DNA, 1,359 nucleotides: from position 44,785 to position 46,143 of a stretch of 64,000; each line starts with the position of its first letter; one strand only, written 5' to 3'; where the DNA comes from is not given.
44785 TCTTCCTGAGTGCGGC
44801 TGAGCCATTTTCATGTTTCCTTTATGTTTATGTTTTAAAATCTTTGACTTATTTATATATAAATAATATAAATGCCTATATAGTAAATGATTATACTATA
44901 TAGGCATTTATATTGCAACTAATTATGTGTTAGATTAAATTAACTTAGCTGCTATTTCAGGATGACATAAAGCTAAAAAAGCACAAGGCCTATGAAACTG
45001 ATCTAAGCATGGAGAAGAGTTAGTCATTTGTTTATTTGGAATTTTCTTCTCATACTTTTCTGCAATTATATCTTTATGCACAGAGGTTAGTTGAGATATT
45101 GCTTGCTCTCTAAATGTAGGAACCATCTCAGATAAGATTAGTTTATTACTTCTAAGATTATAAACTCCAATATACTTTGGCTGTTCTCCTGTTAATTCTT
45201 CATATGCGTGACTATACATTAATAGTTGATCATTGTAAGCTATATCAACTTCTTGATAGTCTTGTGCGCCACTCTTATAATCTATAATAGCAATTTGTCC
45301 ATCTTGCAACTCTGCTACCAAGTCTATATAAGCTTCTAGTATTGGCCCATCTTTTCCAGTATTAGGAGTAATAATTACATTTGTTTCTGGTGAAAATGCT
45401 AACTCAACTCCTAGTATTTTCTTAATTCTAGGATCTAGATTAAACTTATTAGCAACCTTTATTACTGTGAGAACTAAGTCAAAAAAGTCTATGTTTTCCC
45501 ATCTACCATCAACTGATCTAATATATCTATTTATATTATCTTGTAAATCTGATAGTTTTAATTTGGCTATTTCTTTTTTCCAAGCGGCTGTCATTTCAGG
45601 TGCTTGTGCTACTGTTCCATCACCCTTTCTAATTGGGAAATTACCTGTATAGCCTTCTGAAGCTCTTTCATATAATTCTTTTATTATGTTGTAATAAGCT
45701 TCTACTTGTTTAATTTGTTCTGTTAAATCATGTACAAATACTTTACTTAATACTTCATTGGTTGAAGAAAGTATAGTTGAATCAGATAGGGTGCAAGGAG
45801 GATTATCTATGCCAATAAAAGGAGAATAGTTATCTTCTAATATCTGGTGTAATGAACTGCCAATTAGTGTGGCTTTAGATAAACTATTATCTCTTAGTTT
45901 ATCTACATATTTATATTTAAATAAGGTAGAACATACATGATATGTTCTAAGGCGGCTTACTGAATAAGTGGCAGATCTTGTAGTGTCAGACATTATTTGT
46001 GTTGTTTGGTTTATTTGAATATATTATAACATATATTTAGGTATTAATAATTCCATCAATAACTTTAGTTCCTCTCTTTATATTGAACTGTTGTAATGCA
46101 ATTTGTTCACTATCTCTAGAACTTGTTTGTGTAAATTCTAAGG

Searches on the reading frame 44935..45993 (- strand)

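Call 23: search_protein_families(library=pfam, proteins=[window:44935-45993:-], max_evalue=0.001)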
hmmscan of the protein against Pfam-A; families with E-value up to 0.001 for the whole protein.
window:44935-45993:- (352 aa): 1 family
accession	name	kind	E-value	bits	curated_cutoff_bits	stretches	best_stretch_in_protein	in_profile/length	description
PF12705.13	PDDEXK_1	-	2.8e-21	77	22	1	10-344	2-247/247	PD-(D/E)XK nuclease superfamily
